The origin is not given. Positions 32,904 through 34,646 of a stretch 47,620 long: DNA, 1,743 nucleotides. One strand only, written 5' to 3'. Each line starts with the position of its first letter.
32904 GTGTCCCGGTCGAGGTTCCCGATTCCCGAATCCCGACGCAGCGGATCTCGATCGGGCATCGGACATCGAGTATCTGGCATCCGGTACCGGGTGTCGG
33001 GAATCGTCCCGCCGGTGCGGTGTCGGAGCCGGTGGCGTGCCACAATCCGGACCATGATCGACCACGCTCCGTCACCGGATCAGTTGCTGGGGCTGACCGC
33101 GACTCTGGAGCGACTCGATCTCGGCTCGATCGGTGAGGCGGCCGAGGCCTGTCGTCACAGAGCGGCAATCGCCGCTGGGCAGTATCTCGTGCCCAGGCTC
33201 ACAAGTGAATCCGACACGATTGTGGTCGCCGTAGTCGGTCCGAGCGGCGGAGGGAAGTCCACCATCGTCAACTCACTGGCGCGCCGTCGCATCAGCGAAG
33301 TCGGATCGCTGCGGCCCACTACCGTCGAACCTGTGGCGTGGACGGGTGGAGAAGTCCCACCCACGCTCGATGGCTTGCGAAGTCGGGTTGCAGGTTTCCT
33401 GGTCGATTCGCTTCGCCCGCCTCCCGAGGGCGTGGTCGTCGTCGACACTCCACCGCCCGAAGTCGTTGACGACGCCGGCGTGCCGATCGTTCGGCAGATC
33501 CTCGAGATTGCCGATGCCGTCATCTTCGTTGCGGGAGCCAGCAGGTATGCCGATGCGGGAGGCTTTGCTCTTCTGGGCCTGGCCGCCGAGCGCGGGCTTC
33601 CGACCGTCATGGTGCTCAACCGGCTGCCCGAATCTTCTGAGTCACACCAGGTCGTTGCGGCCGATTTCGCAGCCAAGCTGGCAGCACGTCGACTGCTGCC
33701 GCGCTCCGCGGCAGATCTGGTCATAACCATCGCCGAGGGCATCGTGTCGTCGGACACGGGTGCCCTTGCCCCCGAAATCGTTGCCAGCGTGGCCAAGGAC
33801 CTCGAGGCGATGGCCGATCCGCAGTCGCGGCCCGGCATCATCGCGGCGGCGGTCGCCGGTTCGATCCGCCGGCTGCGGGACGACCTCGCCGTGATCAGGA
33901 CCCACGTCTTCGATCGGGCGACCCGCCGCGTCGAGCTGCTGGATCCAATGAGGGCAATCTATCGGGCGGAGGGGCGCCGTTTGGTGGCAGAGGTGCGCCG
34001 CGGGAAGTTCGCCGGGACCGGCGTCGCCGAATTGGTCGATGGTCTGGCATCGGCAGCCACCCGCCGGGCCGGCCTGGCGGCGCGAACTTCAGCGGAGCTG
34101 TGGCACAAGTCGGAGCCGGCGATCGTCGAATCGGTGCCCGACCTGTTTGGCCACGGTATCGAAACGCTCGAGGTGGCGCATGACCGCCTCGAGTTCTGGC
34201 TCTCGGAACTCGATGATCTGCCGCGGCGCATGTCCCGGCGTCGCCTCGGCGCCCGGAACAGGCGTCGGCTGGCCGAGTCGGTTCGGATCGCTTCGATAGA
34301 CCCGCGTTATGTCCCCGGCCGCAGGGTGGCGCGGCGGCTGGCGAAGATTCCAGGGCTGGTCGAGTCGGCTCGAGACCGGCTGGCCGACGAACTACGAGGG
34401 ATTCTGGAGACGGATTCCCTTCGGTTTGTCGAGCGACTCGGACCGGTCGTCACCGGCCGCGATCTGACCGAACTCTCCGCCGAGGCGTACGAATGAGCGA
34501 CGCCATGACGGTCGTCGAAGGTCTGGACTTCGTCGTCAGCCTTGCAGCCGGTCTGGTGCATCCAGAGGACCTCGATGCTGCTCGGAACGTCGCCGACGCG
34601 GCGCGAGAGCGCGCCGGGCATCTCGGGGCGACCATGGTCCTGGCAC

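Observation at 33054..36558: Translationally coupled operon: two atypical P-loop GTPases plus an IF-2B (eIF2B alpha/beta/delta fold) protein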

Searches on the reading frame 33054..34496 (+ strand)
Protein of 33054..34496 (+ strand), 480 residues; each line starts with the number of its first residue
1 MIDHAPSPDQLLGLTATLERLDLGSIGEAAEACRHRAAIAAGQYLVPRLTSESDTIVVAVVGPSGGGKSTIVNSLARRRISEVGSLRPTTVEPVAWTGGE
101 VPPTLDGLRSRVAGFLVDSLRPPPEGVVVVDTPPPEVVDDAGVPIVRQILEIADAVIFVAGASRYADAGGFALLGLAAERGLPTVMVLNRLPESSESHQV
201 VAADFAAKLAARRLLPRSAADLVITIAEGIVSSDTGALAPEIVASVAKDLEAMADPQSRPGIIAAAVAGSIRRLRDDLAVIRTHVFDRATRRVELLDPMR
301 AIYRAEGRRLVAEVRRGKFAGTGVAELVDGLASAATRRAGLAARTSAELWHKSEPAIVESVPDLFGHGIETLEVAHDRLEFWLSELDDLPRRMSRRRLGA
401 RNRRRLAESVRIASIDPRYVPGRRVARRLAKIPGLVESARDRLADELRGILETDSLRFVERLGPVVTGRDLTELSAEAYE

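Call 3: search_protein_families(library=pfam, proteins=[window:33054-34496:+], max_evalue=0.01)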
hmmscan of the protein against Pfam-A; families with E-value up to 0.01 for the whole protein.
window:33054-34496:+ (480 aa): 4 families
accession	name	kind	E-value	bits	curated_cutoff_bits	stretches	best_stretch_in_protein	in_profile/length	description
PF00350.29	Dynamin_N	-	5.4e-06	27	27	1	58-95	1-37/168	Dynamin family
PF01926.29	MMR_HSR1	-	5.8e-06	26.8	21.9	1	58-189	2-112/113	50S ribosome-binding GTPase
PF03193.22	RsgA_GTPase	-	0.00058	20.2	30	1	48-87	99-138/174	RsgA GTPase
PF00005.33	ABC_tran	-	0.0041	18.1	25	0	57-86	13-42/137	ABC transporter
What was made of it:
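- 33054..34496 (+): G1: 480-aa dynamin-like NTPase. P-loop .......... (33234-33263), switch I RPTT (33312-33323), G3 DTPP (33444-33455, no Gly), G4 NRLP (33618-33629, no Asp), Arg-rich C-terminal helices (34206-34373). Pfam Dynamin_N 27 bits and MMR_HSR1 26.8 bits (call 3).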

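Call 4: search_protein_families(library=ncbifam, proteins=[window:33054-34496:+], max_evalue=0.01)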
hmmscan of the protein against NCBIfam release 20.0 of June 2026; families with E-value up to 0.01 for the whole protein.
window:33054-34496:+ (480 aa): 11 families
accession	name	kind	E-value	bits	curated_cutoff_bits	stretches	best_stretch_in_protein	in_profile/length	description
NF000908.1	PRK00089.1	equivalog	2.9e-05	23.5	237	1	56-91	4-39/291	GTPase Era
TIGR03594.1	GTPase_EngA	equivalog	0.00015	20.9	306.7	0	54-93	174-213/432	ribosome biogenesis GTPase Der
TIGR03918.1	GTP_HydF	equivalog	0.00019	20.4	325.55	0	51-95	3-47/392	[FeFe] hydrogenase H-cluster maturation GTPase HydF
TIGR00231.1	small_GTP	domain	0.00025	20.9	42.5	1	55-220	3-150/164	GTP-binding protein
TIGR00958.1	3a01208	subfamily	0.0043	15.4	874.6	1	57-76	509-528/711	antigen peptide transporter 2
NF008409.0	PRK11231.1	equivalog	0.0049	16.2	375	1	56-87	29-60/255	Fe(3+) dicitrate ABC transporter ATP-binding protein FecE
TIGR00955.1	3a01204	subfamily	0.005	15.5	736.35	1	57-83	53-79/617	pigment precursor permease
NF003661.0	PRK05291.1-3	equivalog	0.0053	16.1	380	0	55-90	216-251/448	tRNA uridine-5-carboxymethylaminomethyl(34) synthesis GTPase MnmE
NF040873.1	AztA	equivalog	0.0057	16.2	220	0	55-95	18-58/191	zinc ABC transporter ATP-binding protein AztA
TIGR00436.1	era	equivalog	0.0063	15.9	116.25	1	57-92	2-37/270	GTPase Era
TIGR02857.1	CydD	equivalog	0.0081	15.1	435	0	57-81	350-374/529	thiol reductant ABC exporter subunit CydD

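Call 5: search_protein_families(library=padloc, proteins=[window:33054-34496:+], max_evalue=0.01)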
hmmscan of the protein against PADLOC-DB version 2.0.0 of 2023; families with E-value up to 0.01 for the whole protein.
window:33054-34496:+ (480 aa): 1 family
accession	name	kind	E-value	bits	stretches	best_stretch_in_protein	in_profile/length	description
PDLC04135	mad3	-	0.0087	13.6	0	57-74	24-41/374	mads_3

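Call 19: find_homologous_proteins(query=window:33054-34496:+, max_evalue=0.001)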
Query window:33054-34496:+ (480 aa): 198 proteins with E <= 0.001 among 8000 candidates; the best 120 are listed.
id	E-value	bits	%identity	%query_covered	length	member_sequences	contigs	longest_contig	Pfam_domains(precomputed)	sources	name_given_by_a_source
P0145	2.1e-297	1004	100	100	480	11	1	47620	PF01926.30,PF00350.30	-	-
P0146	7.5e-253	858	86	100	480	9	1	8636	PF01926.30,PF00350.30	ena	-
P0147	2.5e-251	853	85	100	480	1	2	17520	-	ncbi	ncbi:MAG: GTPase [Acidimicrobiia bacterium]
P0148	1.3e-246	837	85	100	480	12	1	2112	PF01926.30,PF00350.30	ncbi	-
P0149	1.5e-213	728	73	100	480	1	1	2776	PF00350.30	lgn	-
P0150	1.4e-208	712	73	100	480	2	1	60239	PF01926.30,PF00350.30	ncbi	-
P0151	1.3e-207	708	73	99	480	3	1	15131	PF01926.30,PF00350.30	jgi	-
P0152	7.5e-203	693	70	100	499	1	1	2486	PF01926.30,PF00350.30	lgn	-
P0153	9.5e-203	692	70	100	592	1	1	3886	PF01926.30,PF00350.30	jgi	jgi:energy-coupling factor transporter ATP-binding protein EcfA2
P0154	5.8e-202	690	70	100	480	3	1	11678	PF01926.30,PF00350.30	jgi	jgi:hypothetical protein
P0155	2.0e-200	685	71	100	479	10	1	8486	PF01926.30,PF00350.30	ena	-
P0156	1.9e-198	678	71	99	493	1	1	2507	PF01926.30,PF00350.30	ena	-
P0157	4.0e-193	661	68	100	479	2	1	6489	PF01926.30,PF00350.30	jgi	jgi:hypothetical protein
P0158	2.9e-186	638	67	99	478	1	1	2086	PF01926.30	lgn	-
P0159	1.7e-183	629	65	99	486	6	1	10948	PF01926.30,PF00350.30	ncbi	-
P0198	3.6e-79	285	41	91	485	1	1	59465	PF00350.30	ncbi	-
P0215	3.4e-39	153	32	94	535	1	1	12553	PF01926.30,PF00350.30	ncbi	-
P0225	1.1e-20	92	36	55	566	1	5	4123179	PF01926.30,PF00350.30,PF03193.23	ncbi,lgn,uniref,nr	ncbi:conserved hypothetical protein [Cellulomonas flavigena DSM 20109]|uniref:Dynamin N-terminal dom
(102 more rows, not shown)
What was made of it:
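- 33054..34496 (+): Homologues are 480 aa, which supports the ATG at 33054 (call 19).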

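Call 20: find_encoding_contigs(protein=P0225, flank=8000, max_places=1)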
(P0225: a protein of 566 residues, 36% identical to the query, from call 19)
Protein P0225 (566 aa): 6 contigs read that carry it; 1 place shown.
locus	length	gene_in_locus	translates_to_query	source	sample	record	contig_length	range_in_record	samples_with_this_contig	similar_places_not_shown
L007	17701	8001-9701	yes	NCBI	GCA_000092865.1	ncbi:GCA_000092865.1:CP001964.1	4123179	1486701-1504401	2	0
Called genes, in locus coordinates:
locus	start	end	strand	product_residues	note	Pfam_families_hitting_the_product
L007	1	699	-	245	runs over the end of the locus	PF00528:BPD_transp_1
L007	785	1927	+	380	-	PF00005:ABC_tran, PF13304:AAA_21 (faint)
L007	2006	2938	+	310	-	PF27100:DcsG_N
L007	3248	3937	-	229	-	PF00929:RNase_T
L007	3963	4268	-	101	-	-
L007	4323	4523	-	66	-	-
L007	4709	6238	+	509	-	PF09852:DUF2079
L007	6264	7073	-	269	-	PF00293:NUDIX, PF21906:WHD_NrtR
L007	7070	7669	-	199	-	PF00857:Isochorismatase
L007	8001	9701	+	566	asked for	PF03193:RsgA_GTPase (faint), PF00350:Dynamin_N (weak), PF01926:MMR_HSR1 (weak)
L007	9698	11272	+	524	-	PF00350:Dynamin_N (faint), PF01926:MMR_HSR1 (faint)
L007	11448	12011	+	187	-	PF00436:SSB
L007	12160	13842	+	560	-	PF02463:SMC_N (faint), PF13476:AAA_23 (faint), PF00005:ABC_tran, PF13304:AAA_21 (faint), PF13555:AAA_29 (faint), PF12848:ABC_tran_Xtn, PF00005:ABC_tran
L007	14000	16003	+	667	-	PF00350:Dynamin_N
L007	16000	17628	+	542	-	PF03193:RsgA_GTPase (faint), PF00350:Dynamin_N (weak), PF01926:MMR_HSR1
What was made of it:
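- The Cellulomonas homologous pair lies next to ssb (call 20).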

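Call 21: find_encoding_contigs(protein=P0215, flank=8000, max_places=1)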
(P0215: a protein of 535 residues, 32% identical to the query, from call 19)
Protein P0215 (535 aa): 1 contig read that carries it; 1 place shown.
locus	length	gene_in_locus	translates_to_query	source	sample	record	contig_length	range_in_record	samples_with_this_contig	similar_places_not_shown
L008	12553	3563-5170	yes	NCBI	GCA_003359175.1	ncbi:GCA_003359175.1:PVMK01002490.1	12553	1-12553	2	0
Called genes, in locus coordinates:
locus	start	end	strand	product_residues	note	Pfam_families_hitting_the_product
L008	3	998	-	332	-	?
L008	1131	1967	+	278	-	PF12705:PDDEXK_1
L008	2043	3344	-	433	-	-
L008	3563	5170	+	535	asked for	PF00350:Dynamin_N (faint), PF01926:MMR_HSR1 (weak)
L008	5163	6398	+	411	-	PF03193:RsgA_GTPase (faint), PF00350:Dynamin_N (faint), PF01926:MMR_HSR1 (weak)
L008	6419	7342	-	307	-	PF00781:DAGK_cat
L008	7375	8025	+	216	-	PF00156:Pribosyltran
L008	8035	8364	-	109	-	PF00072:Response_reg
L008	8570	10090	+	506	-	PF00171:Aldedh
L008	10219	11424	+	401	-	PF01520:Amidase_3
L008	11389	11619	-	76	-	-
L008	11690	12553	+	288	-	?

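Call 22: find_encoding_contigs(protein=P0198, flank=8000, max_places=1)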
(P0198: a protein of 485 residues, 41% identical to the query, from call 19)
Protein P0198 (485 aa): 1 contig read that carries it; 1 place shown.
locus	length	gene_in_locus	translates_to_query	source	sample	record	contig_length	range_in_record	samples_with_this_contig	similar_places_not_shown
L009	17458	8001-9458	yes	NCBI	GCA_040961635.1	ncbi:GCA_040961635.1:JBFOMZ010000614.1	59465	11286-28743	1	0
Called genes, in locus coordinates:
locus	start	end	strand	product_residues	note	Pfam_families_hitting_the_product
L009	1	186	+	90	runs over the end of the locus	-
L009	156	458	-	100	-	PF02585:PIG-L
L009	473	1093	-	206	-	PF01983:CofC, PF12804:NTP_transf_3, PF09837:DUF2064 (weak)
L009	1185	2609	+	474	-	PF00224:PK, PF02887:PK_C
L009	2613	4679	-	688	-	PF12229:PG_binding_4, PF04294:VanW, PF07501:G5 (weak), PF03793:PASTA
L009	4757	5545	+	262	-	PF12705:PDDEXK_1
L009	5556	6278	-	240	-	PF04402:SIMPL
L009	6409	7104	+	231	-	PF00072:Response_reg (weak), PF00486:Trans_reg_C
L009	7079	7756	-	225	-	PF08668:HDOD (faint), PF13487:HD_5, PF01966:HD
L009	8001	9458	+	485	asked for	PF00350:Dynamin_N (weak)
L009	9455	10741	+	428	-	PF00350:Dynamin_N (faint), PF01926:MMR_HSR1 (weak)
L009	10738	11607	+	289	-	PF01008:IF-2B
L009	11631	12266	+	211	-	PF00156:Pribosyltran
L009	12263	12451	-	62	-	-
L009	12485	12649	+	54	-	-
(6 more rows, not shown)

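Call 41: predict_structure(alignment_id=A3)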
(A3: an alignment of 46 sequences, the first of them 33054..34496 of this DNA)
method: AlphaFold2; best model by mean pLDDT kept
length: 480 residues; sequences in the alignment: 46
mean_pLDDT: 90.4   pTM: 0.79
mean pLDDT of the five models: 90.4, 88.6, 88.4, 87.6, 86.5
residues with pLDDT >= 90: 326; 70-90: 138; 50-70: 13; < 50: 3
segments of 3 or more residues with pLDDT < 50: 1-3
pLDDT, mean of each block of 10 residues (from residue 1): 69 92 86 93 93 90 91 90 72 87 85 76 91 92 91 96 86 93 94 87 94 94 90 87 93 94 94 93 91 94 98 95 91 98 97 90 93 97 93 87 92 94 92 94 97 96 83 72
secondary structure, 60 per line:
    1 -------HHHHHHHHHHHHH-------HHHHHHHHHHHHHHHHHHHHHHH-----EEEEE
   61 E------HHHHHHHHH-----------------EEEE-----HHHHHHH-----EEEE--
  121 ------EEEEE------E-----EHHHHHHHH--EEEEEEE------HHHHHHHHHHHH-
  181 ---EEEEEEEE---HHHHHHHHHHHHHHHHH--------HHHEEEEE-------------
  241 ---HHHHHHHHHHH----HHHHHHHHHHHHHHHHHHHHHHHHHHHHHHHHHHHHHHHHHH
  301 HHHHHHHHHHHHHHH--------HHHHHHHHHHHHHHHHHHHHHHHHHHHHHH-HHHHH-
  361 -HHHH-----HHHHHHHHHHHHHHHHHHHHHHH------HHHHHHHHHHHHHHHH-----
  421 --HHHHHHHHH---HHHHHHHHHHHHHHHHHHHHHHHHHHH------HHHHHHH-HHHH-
elements in order: H8-20 H28-50 E56-61 H68-76 E94-97 H103-109 E115-118 E127-131 H145-152 E155-161 H168-179 E184-191 H195-211 E223-227 H244-254 H259-315 H324-353 H355-359 H362-365 H371-393 H400-415 H423-431 H435-461 H468-474 H476-479
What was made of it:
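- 33054..34496 (+): AF2 model pLDDT 90.4 (call 41).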

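Call 44: fold_search(model_id=the predicted structure, library=pdb)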
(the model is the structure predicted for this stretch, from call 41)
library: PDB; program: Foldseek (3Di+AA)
matches with E <= 10: 793; with E <= 0.001: 79
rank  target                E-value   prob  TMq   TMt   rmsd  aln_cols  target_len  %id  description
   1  2j68                  2.6e-07  1.00  0.26  0.19  28.3       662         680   13  Bacterial dynamin-like protein BDLP, GDP bound (released 2006-12-04)
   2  9kfd_A                3.5e-07  1.00  0.40  0.44   6.8       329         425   16  Truncated Fzo1,GTP-bound (released 2025-08-27)
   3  9kff                  7.3e-07  1.00  0.38  0.45   7.9       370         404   14  Truncated Fzo1 with modified LB, transition-like state (released 2025-08-27)
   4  6j72                  7.6e-07  1.00  0.28  0.24  29.7       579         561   17  Crystal structure of IniA from Mycobacterium smegmatis with GTP bound (released 2019-09-11)
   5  2j69_A                1.2e-06  1.00  0.26  0.20  31.8       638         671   12  Bacterial dynamin-like protein BDLP (released 2006-12-04)
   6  9kfe                  1.8e-06  1.00  0.40  0.48   7.0       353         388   14  Truncated Fzo1 with modified LB, GTP-bound (released 2025-08-27)
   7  4bej_B                2.6e-06  1.00  0.27  0.24  17.1       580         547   12  Nucleotide-free Dynamin 1-like protein (DNM1L, DRP1, DLP1) (released 2013-04-24)
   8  5oxf_C                3.0e-06  1.00  0.34  0.28  22.4       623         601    9  An oligomerised bacterial dynamin pair provides a mechanism for the long range sensing and tethering of membranes (released 2018-09-05)
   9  5oxf_A                4.4e-06  1.00  0.29  0.21  33.3       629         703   12  An oligomerised bacterial dynamin pair provides a mechanism for the long range sensing and tethering of membranes (released 2018-09-05)
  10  5owv_B                4.6e-06  1.00  0.28  0.23  29.4       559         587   12  An oligomerised bacterial dynamin pair provides a mechanism for the long-range sensing and tethering of membranes (released 2018-09-05)
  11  6j73_B                5.9e-06  1.00  0.27  0.25  29.1       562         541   17  Crystal structure of IniA from Mycobacterium smegmatis (released 2019-09-11)
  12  5a3f_B                6.5e-06  1.00  0.26  0.24  18.4       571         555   12  Crystal structure of the dynamin tetramer (released 2015-08-26)
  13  9kfd_B                6.8e-06  1.00  0.39  0.44   6.9       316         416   15  Truncated Fzo1,GTP-bound (released 2025-08-27)
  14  4bej_D                7.1e-06  1.00  0.26  0.24  18.3       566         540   13  Nucleotide-free Dynamin 1-like protein (DNM1L, DRP1, DLP1) (released 2013-04-24)
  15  4bej_C                7.1e-06  1.00  0.24  0.22  18.2       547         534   14  Nucleotide-free Dynamin 1-like protein (DNM1L, DRP1, DLP1) (released 2013-04-24)
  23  5oxf_B                2.2e-05  1.00  0.30  0.25  29.2       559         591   12  An oligomerised bacterial dynamin pair provides a mechanism for the long range sensing and tethering of membranes (released 2018-09-05)
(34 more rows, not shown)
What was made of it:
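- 33054..34496 (+): Top Foldseek matches are BDLP 2j68, Fzo1 9kfd, IniA 6j72, DRP1 and Cj-DLP 5oxf, E 3e-7 to 1e-5, prob 1.0 (call 44).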
